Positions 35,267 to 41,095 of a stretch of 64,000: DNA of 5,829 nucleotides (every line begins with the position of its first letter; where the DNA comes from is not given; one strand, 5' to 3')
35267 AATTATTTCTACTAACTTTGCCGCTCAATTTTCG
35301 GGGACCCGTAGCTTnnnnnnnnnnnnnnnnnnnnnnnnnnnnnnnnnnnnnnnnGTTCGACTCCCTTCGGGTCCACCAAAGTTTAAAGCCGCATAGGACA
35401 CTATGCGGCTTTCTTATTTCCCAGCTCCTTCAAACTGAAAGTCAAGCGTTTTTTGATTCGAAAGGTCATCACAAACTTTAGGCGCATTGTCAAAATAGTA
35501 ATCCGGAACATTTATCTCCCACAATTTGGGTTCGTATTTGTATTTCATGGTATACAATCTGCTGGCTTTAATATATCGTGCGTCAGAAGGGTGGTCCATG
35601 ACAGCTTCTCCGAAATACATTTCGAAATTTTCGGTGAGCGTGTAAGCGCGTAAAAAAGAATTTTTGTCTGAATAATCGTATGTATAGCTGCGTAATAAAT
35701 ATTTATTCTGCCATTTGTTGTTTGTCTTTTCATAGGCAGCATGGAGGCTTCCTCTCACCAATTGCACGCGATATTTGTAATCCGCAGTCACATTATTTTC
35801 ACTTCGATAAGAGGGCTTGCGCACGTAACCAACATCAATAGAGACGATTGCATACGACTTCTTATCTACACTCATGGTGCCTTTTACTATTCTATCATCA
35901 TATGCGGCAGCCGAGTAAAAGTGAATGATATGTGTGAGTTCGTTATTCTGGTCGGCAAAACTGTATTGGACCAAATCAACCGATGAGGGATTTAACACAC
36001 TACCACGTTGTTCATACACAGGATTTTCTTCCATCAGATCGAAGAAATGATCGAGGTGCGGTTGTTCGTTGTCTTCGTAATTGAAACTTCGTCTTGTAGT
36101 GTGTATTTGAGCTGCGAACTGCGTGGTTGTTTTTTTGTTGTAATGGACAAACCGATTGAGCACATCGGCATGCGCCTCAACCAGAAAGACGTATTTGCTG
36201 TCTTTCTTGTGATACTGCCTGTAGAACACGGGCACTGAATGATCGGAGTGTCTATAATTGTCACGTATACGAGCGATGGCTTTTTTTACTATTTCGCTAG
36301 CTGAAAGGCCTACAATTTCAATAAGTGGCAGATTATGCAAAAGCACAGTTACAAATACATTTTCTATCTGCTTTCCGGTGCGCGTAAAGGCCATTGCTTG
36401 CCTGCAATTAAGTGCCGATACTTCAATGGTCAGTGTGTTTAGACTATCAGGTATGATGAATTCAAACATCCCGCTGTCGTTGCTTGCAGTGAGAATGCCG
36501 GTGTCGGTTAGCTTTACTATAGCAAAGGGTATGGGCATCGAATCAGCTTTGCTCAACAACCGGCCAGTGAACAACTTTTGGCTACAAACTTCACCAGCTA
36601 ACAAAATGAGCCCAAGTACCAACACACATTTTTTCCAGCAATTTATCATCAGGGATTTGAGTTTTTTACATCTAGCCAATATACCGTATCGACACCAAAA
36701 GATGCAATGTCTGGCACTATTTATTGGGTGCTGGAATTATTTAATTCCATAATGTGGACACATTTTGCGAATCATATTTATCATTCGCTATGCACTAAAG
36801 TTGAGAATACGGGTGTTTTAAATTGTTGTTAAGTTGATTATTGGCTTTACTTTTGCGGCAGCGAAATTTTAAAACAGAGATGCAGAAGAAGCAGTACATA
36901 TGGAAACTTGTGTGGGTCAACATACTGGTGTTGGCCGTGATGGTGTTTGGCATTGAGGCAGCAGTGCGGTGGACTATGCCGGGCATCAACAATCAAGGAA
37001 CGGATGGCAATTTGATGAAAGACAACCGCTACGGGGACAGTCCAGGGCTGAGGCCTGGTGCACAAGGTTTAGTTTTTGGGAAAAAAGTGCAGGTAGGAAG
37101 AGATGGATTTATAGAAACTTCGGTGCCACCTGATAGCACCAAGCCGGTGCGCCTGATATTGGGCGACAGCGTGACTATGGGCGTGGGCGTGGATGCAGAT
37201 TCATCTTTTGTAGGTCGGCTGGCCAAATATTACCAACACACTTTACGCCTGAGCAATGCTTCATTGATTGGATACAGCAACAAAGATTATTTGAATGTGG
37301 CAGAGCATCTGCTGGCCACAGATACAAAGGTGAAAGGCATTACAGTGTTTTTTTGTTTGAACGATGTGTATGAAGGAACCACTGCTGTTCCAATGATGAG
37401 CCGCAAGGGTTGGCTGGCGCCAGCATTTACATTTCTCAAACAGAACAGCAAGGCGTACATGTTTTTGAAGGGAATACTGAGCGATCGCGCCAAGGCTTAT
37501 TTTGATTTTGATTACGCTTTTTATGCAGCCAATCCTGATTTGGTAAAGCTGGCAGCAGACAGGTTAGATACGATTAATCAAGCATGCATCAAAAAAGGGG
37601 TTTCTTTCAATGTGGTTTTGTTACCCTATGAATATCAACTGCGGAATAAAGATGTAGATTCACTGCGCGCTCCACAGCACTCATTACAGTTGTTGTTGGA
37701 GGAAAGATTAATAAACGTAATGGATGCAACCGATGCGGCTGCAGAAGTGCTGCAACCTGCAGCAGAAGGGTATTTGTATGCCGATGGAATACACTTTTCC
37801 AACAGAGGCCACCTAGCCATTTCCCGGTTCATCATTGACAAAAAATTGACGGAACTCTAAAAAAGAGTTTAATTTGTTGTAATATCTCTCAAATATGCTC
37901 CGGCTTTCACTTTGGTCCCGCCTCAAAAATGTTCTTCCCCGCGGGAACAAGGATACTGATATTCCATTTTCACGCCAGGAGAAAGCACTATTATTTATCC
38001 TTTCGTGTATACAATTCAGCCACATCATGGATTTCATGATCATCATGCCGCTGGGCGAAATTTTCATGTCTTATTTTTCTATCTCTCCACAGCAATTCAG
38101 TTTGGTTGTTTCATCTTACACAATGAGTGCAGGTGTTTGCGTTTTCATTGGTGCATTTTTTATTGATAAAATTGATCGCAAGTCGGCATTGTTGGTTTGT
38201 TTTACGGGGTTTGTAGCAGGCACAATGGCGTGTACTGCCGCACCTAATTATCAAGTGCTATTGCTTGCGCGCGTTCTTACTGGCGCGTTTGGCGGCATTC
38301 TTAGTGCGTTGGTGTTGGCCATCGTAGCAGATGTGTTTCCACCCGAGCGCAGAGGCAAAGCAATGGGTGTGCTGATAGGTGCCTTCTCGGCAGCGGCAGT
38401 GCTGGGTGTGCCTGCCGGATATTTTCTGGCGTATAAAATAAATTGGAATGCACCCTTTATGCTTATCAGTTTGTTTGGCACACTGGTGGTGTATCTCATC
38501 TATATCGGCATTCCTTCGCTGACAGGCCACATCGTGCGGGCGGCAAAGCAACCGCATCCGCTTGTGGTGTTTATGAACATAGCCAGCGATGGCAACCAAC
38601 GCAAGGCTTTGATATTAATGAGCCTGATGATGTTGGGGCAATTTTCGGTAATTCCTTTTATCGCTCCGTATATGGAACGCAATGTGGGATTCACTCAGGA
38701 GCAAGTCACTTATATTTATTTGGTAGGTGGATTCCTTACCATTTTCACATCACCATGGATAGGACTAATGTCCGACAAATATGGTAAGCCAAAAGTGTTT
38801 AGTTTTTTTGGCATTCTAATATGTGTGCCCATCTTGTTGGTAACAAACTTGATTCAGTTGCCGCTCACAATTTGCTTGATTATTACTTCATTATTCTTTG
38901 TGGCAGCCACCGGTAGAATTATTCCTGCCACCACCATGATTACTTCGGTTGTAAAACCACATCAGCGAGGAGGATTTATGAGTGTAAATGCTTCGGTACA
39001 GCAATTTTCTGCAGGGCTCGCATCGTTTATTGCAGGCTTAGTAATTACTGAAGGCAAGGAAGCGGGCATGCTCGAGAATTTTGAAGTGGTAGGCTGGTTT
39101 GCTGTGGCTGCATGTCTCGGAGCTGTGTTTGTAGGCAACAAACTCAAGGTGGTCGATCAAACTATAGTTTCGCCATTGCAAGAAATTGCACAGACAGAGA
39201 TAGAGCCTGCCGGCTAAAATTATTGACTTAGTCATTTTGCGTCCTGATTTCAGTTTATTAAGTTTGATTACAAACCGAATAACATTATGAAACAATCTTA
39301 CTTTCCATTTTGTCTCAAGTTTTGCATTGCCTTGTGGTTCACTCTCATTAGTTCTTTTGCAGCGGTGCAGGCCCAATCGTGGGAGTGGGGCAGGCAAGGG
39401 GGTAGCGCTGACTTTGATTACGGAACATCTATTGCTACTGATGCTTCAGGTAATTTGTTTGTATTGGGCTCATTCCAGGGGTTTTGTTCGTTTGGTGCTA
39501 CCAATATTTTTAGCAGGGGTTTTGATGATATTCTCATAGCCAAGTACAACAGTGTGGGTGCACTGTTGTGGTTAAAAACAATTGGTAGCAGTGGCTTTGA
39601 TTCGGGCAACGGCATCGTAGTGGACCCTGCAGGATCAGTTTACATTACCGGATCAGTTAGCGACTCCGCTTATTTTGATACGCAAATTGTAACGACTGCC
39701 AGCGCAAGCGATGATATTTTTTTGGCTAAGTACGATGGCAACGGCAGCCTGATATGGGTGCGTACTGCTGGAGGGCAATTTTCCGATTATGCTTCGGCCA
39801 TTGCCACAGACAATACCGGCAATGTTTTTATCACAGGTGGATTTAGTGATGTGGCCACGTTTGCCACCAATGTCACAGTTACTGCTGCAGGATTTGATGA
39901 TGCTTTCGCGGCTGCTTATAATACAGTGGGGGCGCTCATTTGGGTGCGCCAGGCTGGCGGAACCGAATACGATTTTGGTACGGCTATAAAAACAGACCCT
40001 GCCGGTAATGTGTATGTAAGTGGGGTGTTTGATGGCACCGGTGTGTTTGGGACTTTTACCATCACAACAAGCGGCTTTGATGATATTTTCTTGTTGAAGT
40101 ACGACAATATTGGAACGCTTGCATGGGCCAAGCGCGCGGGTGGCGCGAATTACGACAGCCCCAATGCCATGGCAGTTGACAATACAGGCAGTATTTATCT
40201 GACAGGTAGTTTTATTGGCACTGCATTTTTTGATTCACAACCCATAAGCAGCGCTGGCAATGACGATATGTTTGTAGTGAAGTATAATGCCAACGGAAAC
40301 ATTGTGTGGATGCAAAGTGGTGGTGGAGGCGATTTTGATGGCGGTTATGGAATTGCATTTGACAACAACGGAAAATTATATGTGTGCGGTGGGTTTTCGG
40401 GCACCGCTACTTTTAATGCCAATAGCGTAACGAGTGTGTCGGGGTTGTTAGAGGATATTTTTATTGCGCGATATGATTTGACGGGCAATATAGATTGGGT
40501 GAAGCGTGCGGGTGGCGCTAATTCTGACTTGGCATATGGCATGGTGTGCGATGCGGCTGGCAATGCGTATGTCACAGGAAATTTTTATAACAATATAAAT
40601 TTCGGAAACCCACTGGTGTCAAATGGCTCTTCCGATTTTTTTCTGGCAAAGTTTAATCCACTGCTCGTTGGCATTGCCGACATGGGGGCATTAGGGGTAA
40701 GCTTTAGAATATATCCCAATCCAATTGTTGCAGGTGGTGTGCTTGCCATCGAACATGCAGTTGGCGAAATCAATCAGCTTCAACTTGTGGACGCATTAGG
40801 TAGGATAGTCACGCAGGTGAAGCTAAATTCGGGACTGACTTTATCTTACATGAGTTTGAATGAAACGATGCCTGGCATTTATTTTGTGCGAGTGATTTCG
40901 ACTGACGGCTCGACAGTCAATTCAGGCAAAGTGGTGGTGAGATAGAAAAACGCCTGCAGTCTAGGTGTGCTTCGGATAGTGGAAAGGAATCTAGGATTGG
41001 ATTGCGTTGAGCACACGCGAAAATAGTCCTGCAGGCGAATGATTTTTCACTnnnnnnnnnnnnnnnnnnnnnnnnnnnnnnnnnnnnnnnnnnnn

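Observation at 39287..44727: About 5.4 kb block of T9SS cargo genes plus a small OMP, with a shared paralogous internal module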

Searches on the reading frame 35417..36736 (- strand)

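Call 86: search_protein_families(library=pfam, proteins=[window:35417-36736:-], max_evalue=0.001)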
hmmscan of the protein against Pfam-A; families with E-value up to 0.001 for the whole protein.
window:35417-36736:- (440 aa): 1 family
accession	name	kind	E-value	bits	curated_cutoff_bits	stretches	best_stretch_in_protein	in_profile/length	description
PF13715.12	CarbopepD_reg_2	-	0.00026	21.4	32.2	1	57-113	2-57/88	CarboxypepD_reg-like domain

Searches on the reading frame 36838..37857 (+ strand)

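Call 86: search_protein_families(library=pfam, proteins=[window:36838-37857:+], max_evalue=0.001)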
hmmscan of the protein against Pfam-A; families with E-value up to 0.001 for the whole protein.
window:36838-37857:+ (340 aa): 2 families
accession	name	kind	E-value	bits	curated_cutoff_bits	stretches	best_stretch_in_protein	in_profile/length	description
PF13472.12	Lipase_GDSL_2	-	2.7e-07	31.7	32.9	1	107-325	1-176/178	GDSL-like Lipase/Acylhydrolase family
PF00657.28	Lipase_GDSL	-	2e-05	25.3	23.6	1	107-329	3-205/208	GDSL-like Lipase/Acylhydrolase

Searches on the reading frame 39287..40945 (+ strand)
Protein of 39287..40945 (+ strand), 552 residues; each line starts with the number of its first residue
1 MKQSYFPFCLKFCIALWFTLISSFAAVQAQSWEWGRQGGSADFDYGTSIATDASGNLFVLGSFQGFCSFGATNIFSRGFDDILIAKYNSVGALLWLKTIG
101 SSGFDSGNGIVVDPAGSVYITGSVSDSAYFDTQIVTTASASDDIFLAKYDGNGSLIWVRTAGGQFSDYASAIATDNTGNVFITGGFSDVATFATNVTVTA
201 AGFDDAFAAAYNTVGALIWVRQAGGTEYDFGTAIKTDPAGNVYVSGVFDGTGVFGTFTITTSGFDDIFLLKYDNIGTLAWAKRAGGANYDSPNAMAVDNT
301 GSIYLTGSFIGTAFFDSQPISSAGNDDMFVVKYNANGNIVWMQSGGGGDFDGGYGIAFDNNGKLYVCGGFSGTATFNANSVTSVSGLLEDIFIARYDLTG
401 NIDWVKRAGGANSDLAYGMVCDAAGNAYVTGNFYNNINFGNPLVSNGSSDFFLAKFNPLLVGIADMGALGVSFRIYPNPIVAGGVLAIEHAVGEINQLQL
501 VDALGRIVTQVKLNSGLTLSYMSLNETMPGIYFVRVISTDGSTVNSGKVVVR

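Call 3: search_protein_families(library=pfam, proteins=[window:39287-40945:+], max_evalue=0.1)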
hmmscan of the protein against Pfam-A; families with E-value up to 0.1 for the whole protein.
window:39287-40945:+ (552 aa): 7 families
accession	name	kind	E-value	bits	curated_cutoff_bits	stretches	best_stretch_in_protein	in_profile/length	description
PF06739.17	SBBP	-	4.1e-30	103.9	20.5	6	218-246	1-30/38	Beta-propeller repeat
PF18962.6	Por_Secre_tail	-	2.6e-07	31.3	27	1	475-549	1-73/75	Secretion system C-terminal sorting domain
PF07494.17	Reg_prop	-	0.0052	17.3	20.4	0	355-368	9-22/24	Two component regulator propeller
PF01436.27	NHL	-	0.0076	16.7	20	0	355-367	6-18/28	NHL repeat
PF17164.10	DUF5122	-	0.041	14.6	27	0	322-339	15-32/36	Domain of unknown function (DUF5122) beta-propeller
PF01344.31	Kelch_1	-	0.057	13.4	20.1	0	361-375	11-23/46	Kelch motif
PF17633.7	DUF5514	-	0.08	13.6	27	0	85-114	73-102/142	Family of unknown function (DUF5514)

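Call 4: search_protein_families(library=ncbifam, proteins=[window:39287-40945:+], max_evalue=0.1)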
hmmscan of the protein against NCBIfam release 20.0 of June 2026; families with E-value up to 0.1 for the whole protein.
window:39287-40945:+ (552 aa): 4 families
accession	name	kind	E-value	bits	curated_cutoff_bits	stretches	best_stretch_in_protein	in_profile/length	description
NF047494.1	Lepto_SBBP_lipo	equivalog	8.7e-49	166.4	400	2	130-272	329-465/466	SBBP repeat beta-propeller lipoprotein, LipL53 family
TIGR04183.1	Por_Secre_tail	domain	1.4e-11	44.1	23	1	475-551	1-71/72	T9SS type A sorting domain-containing protein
TIGR02608.1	delta_60_rpt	domain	7.3e-09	35.3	76.5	1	291-338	2-39/55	delta-60 repeat domain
NF008102.0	PRK10847.1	equivalog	0.0094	15.7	236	0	181-232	129-180/219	DedA family protein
